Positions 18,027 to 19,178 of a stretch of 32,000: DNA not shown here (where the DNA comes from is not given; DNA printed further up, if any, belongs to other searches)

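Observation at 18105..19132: Compositionally foreign 1-kb island carrying a lone cytoplasmic trypsin-fold serine protease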

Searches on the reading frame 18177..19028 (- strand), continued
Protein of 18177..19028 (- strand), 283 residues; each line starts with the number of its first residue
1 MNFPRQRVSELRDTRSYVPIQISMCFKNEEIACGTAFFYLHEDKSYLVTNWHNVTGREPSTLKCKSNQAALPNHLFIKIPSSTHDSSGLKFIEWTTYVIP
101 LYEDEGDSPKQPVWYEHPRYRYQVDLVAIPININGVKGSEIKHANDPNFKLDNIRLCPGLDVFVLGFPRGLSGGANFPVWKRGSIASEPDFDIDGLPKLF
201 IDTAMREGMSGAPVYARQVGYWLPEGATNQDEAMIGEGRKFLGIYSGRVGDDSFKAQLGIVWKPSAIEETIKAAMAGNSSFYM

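Call 62: search_protein_families(library=phrogs, proteins=[L024:5926-6675:+, L024:6678-7433:+, L024:9300-10082:+, L024:10108-10737:+, L030:6634-7128:-, L030:7244-7615:-, L030:8755-9135:-, L030:9119-9595:-, L037:6865-7854:-, L037:9443-9922:-], max_evalue=0.00001)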
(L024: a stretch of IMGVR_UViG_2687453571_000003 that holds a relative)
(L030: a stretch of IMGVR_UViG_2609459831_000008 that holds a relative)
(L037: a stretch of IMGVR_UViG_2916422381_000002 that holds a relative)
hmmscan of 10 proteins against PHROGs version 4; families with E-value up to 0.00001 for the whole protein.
L024:5926-6675:+ (249 aa): 3 families
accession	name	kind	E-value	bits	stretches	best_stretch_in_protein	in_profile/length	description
phrog_18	-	tail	3.2e-115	387.6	1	1-248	147-383/573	minor tail protein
phrog_4199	-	tail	1e-36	128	1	59-248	48-232/311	minor tail protein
phrog_2959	-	tail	1.4e-11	45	1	57-104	46-93/102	minor tail protein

L024:6678-7433:+ (251 aa): 9 families
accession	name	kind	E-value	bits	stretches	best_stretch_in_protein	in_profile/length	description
phrog_30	-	tail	4.2e-121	407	1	1-250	289-522/544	minor tail protein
phrog_2635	-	tail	1.6e-48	164.9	1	1-135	1-131/135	tail protein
phrog_2552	-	unknown function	3e-36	125.3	1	114-250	3-123/142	-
phrog_28576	-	unknown function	8.7e-25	88.8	1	39-202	2-159/399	-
phrog_35166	-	unknown function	1.2e-16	61.7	1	12-116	11-115/322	-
phrog_7305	-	unknown function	1.4e-16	61.4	1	8-74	7-73/76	-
phrog_5556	-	tail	1e-07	32.9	1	16-94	35-114/148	tail protein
phrog_24556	-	unknown function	1.1e-07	32.9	1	123-199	1-74/86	-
phrog_4199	-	tail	7.7e-06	26.5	0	8-57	242-291/311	minor tail protein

L024:9300-10082:+ (260 aa): 3 families
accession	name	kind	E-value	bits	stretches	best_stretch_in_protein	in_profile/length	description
phrog_8032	-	unknown function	2.4e-44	152.6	1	74-259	1-170/173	-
phrog_8436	-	unknown function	4.1e-09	37.5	1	123-179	31-90/110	-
phrog_31852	-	unknown function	5.2e-06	27.9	0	121-178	62-120/121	-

L024:10108-10737:+ (209 aa): 5 families
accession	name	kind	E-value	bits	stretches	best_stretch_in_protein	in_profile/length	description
phrog_32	-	tail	7.4e-71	238.9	1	24-208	3-200/203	tail assembly protein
phrog_4946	-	tail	8e-35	120.6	1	17-139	6-136/145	tail protein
phrog_4554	-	tail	1.2e-25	91.6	1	132-208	96-172/205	tail protein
phrog_28576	-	unknown function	2.8e-14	54.2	1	20-205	187-389/399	-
phrog_4244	-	tail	1.7e-12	48.7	1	23-127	12-117/168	tail protein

L030:6634-7128:- (164 aa): 1 family
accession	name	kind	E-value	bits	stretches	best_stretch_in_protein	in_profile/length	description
phrog_83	-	head and packaging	2.4e-59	201.8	1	4-162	33-196/246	terminase small subunit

L030:7244-7615:- (123 aa): 23 families
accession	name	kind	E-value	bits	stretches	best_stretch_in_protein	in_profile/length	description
phrog_144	-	DNA, RNA and nucleotide metabolism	1.5e-46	159.3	1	4-122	13-138/175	HNH endonuclease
phrog_589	-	DNA, RNA and nucleotide metabolism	1.3e-35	123.8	1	5-121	31-143/179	HNH endonuclease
phrog_6050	-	DNA, RNA and nucleotide metabolism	4e-23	82.9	1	52-122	293-363/402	HNH endonuclease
phrog_333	-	DNA, RNA and nucleotide metabolism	8.3e-22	78.8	1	51-121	14-83/138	HNH endonuclease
phrog_2323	-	DNA, RNA and nucleotide metabolism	1.6e-20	74.1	1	45-120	11-87/113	HNH endonuclease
phrog_119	-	DNA, RNA and nucleotide metabolism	8.3e-17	62.1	1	36-120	169-258/443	HNH endonuclease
phrog_5956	-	DNA, RNA and nucleotide metabolism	3.4e-15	56.9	1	49-121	38-112/138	HNH endonuclease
phrog_7785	-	DNA, RNA and nucleotide metabolism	3e-14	54.2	1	14-119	19-114/147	HNH endonuclease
phrog_4581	-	head and packaging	7.5e-14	52.9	1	47-121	41-113/395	terminase small subunit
phrog_1271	-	DNA, RNA and nucleotide metabolism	3.6e-10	40.8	1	41-121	244-320/361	HNH endonuclease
phrog_5718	-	DNA, RNA and nucleotide metabolism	1.2e-09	38.7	1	46-119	104-176/394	HNH endonuclease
phrog_2214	-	DNA, RNA and nucleotide metabolism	2.3e-09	37.8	1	50-120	174-240/429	HNH endonuclease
phrog_16726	-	DNA, RNA and nucleotide metabolism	2.7e-09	38.2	1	59-118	82-142/308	HNH endonuclease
phrog_8660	-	DNA, RNA and nucleotide metabolism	3e-09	38.2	1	56-120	110-180/196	HNH endonuclease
phrog_338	-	DNA, RNA and nucleotide metabolism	5.1e-09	37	1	52-120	188-263/340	HNH endonuclease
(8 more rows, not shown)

L030:8755-9135:- (126 aa): 1 family
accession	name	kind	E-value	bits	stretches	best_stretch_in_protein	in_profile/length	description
phrog_214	-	lysis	3e-43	148.7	1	4-125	8-131/176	Rz-like spanin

L030:9119-9595:- (158 aa): 4 families
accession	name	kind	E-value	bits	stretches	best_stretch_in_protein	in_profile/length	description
phrog_90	-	lysis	1.3e-63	216.2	1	2-157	650-812/1168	endolysin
phrog_17029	-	unknown function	1.6e-59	202.4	1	9-156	11-167/241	-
phrog_17230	-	tail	7.5e-28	98.5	1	6-136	370-500/580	tail fiber protein/ lysozyme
phrog_28672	-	other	2.4e-12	47.2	1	31-131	31-136/397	metallo-endopeptidase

L037:6865-7854:- (329 aa): 6 families
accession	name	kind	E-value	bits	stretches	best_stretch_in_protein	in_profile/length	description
phrog_51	-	head and packaging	1.2e-61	209.8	1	1-328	1-260/261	terminase small subunit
phrog_32222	-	unknown function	1.2e-28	101.5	1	1-126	1-113/241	-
phrog_370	-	head and packaging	9e-17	62.8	1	1-82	1-81/284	terminase small subunit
phrog_29114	-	unknown function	1.7e-15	58.3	1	228-322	3-98/107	-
phrog_2606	-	head and packaging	1.5e-10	41.9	1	26-152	46-170/310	terminase small subunit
phrog_30708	-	unknown function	1.3e-07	33.4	1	1-44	1-44/115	-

L037:9443-9922:- (159 aa): 6 families
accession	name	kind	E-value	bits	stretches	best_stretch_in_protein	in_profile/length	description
phrog_13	-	lysis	5.2e-70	235.4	1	8-159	2-154/154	Rz-like spanin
phrog_2466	-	lysis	2.2e-25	90.4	1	12-158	8-168/172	Rz-like spanin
phrog_2934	-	unknown function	4.3e-19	69.3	1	98-159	1-63/63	-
phrog_35719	-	unknown function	1.9e-16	60.9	1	13-60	4-54/54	-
phrog_214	-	lysis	6.2e-06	27.2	0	12-62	9-59/176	Rz-like spanin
phrog_1327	-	lysis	8.9e-06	26.6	0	13-116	8-113/158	Rz-like spanin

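Call 69: search_protein_representatives(alignment_id=A1)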
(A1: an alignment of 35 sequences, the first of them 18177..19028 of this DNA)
Query: 35 sequences, 279 profile positions. Proteins with E-value up to 0.001 (for the whole library): 5814; up to 1e-10: 2814; up to 1e-30: 1345. The best 150 are listed.
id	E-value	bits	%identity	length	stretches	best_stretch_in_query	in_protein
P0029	1.4e-120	418.0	-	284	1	2-277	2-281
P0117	8.7e-117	405.5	-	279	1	2-275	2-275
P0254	3.6e-103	360.8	-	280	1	9-277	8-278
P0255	2.0e-97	341.9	-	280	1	7-274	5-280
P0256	5.7e-96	337.2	-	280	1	4-276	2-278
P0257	8.6e-96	336.6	-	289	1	3-275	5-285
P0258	9.9e-96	336.4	-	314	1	12-274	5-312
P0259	2.5e-95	335.1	-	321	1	9-271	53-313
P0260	1.8e-94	332.2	-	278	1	12-276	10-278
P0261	5.2e-94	330.7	-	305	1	9-267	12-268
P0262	7.6e-94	330.2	-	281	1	10-272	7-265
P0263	7.3e-93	327.0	-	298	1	4-275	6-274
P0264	6.5e-92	323.9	-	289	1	5-272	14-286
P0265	6.8e-92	323.8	-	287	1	6-275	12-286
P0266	3.1e-91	321.6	-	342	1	9-275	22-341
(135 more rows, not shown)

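Call 72: search_protein_families(library=padloc, proteins=[L015:5030-7444:+, L039:3543-6200:-, L039:6293-8491:-, L046:9354-11762:-, L035:4955-7285:+, L081:5681-7936:-, L089:9530-11959:+, L006:4296-6341:+, L010:5901-7706:-, L004:9579-11252:-], max_evalue=1e-8)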
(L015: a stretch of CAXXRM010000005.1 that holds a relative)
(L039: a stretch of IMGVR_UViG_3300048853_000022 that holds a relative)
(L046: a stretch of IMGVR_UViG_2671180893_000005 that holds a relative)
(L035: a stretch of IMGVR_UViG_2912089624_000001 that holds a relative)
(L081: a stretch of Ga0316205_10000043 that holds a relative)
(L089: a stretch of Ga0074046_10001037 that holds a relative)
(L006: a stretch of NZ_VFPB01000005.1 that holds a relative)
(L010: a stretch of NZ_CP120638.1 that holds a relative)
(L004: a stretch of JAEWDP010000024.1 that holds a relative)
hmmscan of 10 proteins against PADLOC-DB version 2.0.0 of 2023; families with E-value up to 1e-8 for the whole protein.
L015:5030-7444:+ (804 aa): 22 families
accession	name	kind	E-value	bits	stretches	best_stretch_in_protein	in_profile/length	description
PDLC03802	RTasHel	-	4.1e-36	123.1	2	228-495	159-405/675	DRT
PDLC00114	GajB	-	1.3e-33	114.5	1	55-667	4-607/635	UrvD helicase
PDLC00117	GajB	-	9.8e-33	111.5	2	218-427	176-378/604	UrvD helicase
PDLC00132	GajB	-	1.4e-29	101.3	1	217-349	171-303/625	UrvD helicase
PDLC00130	GajB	-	3.5e-22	76.4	1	58-370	3-318/589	UrvD helicase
PDLC00127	GajB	-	5e-18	62.9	1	219-361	160-308/594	UrvD helicase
PDLC00103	GajB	-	8.8e-18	62.5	1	58-368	16-316/612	UrvD helicase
PDLC00119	GajB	-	3.4e-17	60.6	1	231-354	189-309/565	UrvD helicase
PDLC00112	GajB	-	4.4e-16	56.6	0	261-343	211-293/581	UrvD helicase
PDLC00123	GajB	-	2.7e-15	54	0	224-359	140-269/540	UrvD helicase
PDLC00121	GajB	-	2.4e-13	47.5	1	226-356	169-294/565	UrvD helicase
PDLC00134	GajB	-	2.5e-12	44.6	1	75-366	32-317/431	UrvD helicase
PDLC00116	GajB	-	1.5e-11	41.7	0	231-335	130-233/557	UrvD helicase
PDLC00107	GajB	-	2.1e-11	41.1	0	221-333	176-286/587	UrvD helicase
PDLC00136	GajB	-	4.9e-11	40.2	0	263-342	208-286/570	UrvD helicase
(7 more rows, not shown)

L039:3543-6200:- (885 aa): 0 families

L039:6293-8491:- (732 aa): 0 families

L046:9354-11762:- (802 aa): 0 families

L035:4955-7285:+ (776 aa): 0 families

L081:5681-7936:- (751 aa): 0 families

L089:9530-11959:+ (809 aa): 0 families

L006:4296-6341:+ (681 aa): 1 family
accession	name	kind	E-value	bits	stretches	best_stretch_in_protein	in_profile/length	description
PDLC03014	subtilase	-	4.1e-21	73.9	1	138-537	88-381/391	-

L010:5901-7706:- (601 aa): 0 families

L004:9579-11252:- (557 aa): 0 families

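Call 81: search_dna_similar(query=window:18177-19028:-, collection=plasmids, mode=protein, max_rows=25)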
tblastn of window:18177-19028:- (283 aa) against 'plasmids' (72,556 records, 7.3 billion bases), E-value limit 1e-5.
Records with a match: 91; places in all: 95; records where one place covers at least 80% of the query: 88.
Best place of each record, by identity: <60% 91.
By first word of the organism name: Klebsiella 69; Streptomyces 5; Raoultella 3; Sphingomonas 2; Peribacillus 1; Acinetobacter 1; Planococcus 1; Rhizobium 1; Paenibacillus 1; Bradyrhizobium 1; and 6 more.
By predicted mobility (MOB-suite, as given by PLSDB): conjugative 63; non-mobilizable 14; mobilizable 14.
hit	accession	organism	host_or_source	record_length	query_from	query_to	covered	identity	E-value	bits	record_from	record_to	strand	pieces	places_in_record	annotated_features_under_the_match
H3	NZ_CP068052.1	Peribacillus psychrosaccharolyticus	-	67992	22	273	89%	42.4%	5e-48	177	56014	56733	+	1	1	serine protease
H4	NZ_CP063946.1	Klebsiella pneumoniae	Manis javanica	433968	16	282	94%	36.6%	7e-50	183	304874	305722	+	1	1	hypothetical protein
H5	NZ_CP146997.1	Klebsiella pneumoniae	Gallus gallus,tissue sample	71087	16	282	94%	36.6%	1e-49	182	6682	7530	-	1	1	serine protease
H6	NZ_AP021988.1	Raoultella ornithinolytica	-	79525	16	282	94%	36.6%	1e-49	182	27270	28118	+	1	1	serine protease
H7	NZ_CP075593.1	Klebsiella pneumoniae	Homo sapiens,Breast milk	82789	16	282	94%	36.6%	1e-49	182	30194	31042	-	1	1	serine protease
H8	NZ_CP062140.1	Klebsiella quasipneumoniae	cell culture,waste water and activated ...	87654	16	282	94%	36.6%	1e-49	182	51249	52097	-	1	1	serine protease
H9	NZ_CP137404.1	Klebsiella pneumoniae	Homo sapiens,pure culture,neonatal ...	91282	16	282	94%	36.6%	1e-49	182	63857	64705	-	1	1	serine protease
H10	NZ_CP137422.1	Klebsiella pneumoniae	Homo sapiens,pure culture,neonatal ...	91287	16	282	94%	36.6%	1e-49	182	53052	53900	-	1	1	serine protease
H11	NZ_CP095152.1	Klebsiella pneumoniae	Homo sapiens,Cell culture,Chronic wound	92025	16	282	94%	36.6%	1e-49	182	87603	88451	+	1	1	serine protease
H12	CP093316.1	Klebsiella pneumoniae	Homo sapiens,faecal sample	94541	16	282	94%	36.6%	1e-49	182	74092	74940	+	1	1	serine protease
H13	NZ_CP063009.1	Klebsiella pneumoniae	Homo sapiens,granulation tissue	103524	16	282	94%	36.6%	1e-49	182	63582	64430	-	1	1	serine protease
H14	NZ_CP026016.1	Klebsiella variicola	Homo sapiens,cell culture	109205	16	282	94%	36.6%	1e-49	182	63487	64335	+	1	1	serine protease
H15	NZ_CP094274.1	Klebsiella aerogenes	Homo sapiens,phlegm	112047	16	282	94%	36.6%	1e-49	182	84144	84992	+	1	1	serine protease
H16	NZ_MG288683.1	Klebsiella aerogenes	-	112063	16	282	94%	36.6%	1e-49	182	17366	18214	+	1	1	serine protease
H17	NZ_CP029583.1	Klebsiella pneumoniae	Homo sapiens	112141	16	282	94%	36.6%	1e-49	182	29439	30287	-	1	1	serine protease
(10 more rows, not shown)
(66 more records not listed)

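Call 82: get_annotated_region(hit=H14, flank=7000)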
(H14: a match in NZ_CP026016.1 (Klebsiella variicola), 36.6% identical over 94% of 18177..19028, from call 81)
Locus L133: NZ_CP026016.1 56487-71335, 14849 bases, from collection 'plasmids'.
description: Klebsiella variicola strain 13450 plasmid p13450-2, complete sequence
organism: Klebsiella variicola (NCBI taxid 244366)
taxonomy: Bacteria; Pseudomonadota; Gammaproteobacteria; Enterobacterales; Enterobacteriaceae; Klebsiella; Klebsiella variicola
host: -; source: Homo sapiens,cell culture; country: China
typing (MOB-suite, as given by PLSDB): conjugative; replicon IncFIA,IncFII,rep_cluster_2183; relaxase MOBF,MOBF; mating-pair formation MPF_F
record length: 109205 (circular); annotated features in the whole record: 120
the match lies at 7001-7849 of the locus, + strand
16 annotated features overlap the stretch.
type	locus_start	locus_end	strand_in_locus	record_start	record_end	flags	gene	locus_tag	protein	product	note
CDS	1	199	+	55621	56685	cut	-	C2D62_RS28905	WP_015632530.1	cyclic GMP-AMP synthase DncV-like nucleotidyltransferase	-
CDS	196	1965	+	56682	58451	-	-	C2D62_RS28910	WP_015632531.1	ThiF family adenylyltransferase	-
CDS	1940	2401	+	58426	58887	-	-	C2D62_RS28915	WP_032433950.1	Mov34/MPN/PAD-1 family protein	-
CDS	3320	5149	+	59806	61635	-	-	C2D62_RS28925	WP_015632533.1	NACHT domain-containing protein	-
CDS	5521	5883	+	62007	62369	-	-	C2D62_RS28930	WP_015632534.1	DUF596 domain-containing protein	-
CDS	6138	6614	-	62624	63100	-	-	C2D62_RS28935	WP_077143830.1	AraC family transcriptional regulator ligand-binding domain-containing protein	-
CDS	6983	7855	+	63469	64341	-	-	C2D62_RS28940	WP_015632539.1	serine protease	-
CDS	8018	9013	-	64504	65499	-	-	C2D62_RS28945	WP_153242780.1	IS110 family transposase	-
CDS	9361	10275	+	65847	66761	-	-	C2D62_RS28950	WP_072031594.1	J domain-containing protein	GO:0006457 - protein folding [Evidence IEA]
CDS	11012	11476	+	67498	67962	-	-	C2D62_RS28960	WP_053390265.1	hypothetical protein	-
CDS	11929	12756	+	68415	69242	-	-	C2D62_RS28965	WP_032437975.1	hypothetical protein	-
CDS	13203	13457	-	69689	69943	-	-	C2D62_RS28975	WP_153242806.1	hypothetical protein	-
CDS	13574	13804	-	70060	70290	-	-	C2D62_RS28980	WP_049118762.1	hypothetical protein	-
CDS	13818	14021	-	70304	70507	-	-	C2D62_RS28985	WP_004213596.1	HHA domain-containing protein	-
CDS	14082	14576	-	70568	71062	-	-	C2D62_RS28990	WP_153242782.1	DNA-binding protein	-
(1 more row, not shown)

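Call 83: get_annotated_region(hit=H3, flank=6000)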
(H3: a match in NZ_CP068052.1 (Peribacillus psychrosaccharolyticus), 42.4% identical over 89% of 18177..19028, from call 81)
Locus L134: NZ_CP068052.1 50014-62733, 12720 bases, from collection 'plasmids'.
description: Peribacillus psychrosaccharolyticus strain FDAARGOS_1161 plasmid unnamed, complete sequence
organism: Peribacillus psychrosaccharolyticus (NCBI taxid 1407)
taxonomy: Bacteria; Bacillota; Bacilli; Bacillales; Bacillaceae; Peribacillus; Peribacillus psychrosaccharolyticus
host: -; source: -; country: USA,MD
typing (MOB-suite, as given by PLSDB): non-mobilizable
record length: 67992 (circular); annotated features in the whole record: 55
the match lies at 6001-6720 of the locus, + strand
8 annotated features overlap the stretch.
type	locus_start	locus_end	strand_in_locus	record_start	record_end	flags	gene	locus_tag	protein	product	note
CDS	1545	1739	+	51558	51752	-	-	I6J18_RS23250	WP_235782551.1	hypothetical protein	-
CDS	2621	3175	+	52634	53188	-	-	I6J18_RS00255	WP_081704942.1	ATP-binding protein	-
CDS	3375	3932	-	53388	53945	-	-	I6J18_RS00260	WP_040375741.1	recombinase family protein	GO:0006310 - DNA recombination [Evidence IEA]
CDS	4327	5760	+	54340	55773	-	-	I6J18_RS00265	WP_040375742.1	hypothetical protein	-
CDS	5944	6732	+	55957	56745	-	-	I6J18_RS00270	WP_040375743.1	serine protease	GO:0006508 - proteolysis [Evidence IEA]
CDS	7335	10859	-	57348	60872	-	-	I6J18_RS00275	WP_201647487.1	SIR2 family protein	-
CDS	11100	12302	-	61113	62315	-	-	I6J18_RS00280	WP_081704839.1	bifunctional lytic transglycosylase/C40 family peptidase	GO:0006508 - proteolysis [Evidence IEA]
CDS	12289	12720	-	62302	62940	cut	-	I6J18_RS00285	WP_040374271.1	hypothetical protein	-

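Call 84: search_dna_similar(query=window:18177-19028:-, collection=plasmids, mode=protein, max_rows=60, rows=spread)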
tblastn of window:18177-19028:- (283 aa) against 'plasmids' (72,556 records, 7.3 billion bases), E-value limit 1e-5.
Records with a match: 91; places in all: 95; records where one place covers at least 80% of the query: 88.
Best place of each record, by identity: <60% 91.
By first word of the organism name: Klebsiella 69; Streptomyces 5; Raoultella 3; Sphingomonas 2; Peribacillus 1; Acinetobacter 1; Planococcus 1; Rhizobium 1; Paenibacillus 1; Bradyrhizobium 1; and 6 more.
By predicted mobility (MOB-suite, as given by PLSDB): conjugative 63; non-mobilizable 14; mobilizable 14.
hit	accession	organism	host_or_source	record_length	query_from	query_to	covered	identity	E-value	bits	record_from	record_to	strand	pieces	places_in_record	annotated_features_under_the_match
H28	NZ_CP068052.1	Peribacillus psychrosaccharolyticus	-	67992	22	273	89%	42.4%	5e-48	177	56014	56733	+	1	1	serine protease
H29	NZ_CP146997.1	Klebsiella pneumoniae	Gallus gallus,tissue sample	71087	16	282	94%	36.6%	1e-49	182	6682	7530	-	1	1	serine protease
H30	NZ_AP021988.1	Raoultella ornithinolytica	-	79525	16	282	94%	36.6%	1e-49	182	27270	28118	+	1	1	serine protease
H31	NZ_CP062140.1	Klebsiella quasipneumoniae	cell culture,waste water and activated ...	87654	16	282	94%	36.6%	1e-49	182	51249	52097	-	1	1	serine protease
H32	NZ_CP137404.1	Klebsiella pneumoniae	Homo sapiens,pure culture,neonatal ...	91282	16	282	94%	36.6%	1e-49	182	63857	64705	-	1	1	serine protease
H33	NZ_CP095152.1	Klebsiella pneumoniae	Homo sapiens,Cell culture,Chronic wound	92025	16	282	94%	36.6%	1e-49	182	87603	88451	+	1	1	serine protease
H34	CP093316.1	Klebsiella pneumoniae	Homo sapiens,faecal sample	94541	16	282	94%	36.6%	1e-49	182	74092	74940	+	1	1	serine protease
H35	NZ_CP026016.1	Klebsiella variicola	Homo sapiens,cell culture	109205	16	282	94%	36.6%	1e-49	182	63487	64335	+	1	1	serine protease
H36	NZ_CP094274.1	Klebsiella aerogenes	Homo sapiens,phlegm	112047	16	282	94%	36.6%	1e-49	182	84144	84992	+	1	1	serine protease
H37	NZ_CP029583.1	Klebsiella pneumoniae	Homo sapiens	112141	16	282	94%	36.6%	1e-49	182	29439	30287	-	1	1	serine protease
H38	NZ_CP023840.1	Klebsiella pneumoniae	Homo sapiens,Bacterial isolate,feces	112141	16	282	94%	36.6%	1e-49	182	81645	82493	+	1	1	serine protease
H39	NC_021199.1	Klebsiella pneumoniae subsp. pneumoniae KPX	-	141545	16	282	94%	36.6%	1e-49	182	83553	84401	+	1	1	serine protease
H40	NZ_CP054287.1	Klebsiella pneumoniae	Homo sapiens,Rectal swab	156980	16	282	94%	36.6%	1e-49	182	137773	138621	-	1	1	serine protease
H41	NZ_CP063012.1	Klebsiella pneumoniae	Homo sapiens,blood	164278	16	282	94%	36.6%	1e-49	182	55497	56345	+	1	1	serine protease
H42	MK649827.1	Klebsiella pneumoniae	Homo sapiens,blood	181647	16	282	94%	36.6%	1e-49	182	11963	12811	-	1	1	none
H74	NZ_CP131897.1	Acinetobacter baumannii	Homo sapiens,culture,respiratory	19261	21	282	93%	37.0%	4e-48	178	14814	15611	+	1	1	serine protease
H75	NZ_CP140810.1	Rhizobium beringeri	Trifolium pratense,whole organism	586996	22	273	89%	36.6%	2e-31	130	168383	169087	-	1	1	hypothetical protein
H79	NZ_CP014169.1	Sphingomonas panacis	Panax ginseng,bacterial cell,Panax ...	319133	13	271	92%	32.6%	2e-26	115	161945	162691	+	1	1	trypsin-like peptidase domain-containing protein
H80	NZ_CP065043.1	Photobacterium damselae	Seriola lalandi,cell culture,caudal ...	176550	22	274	89%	33.2%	6e-26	114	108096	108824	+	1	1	serine protease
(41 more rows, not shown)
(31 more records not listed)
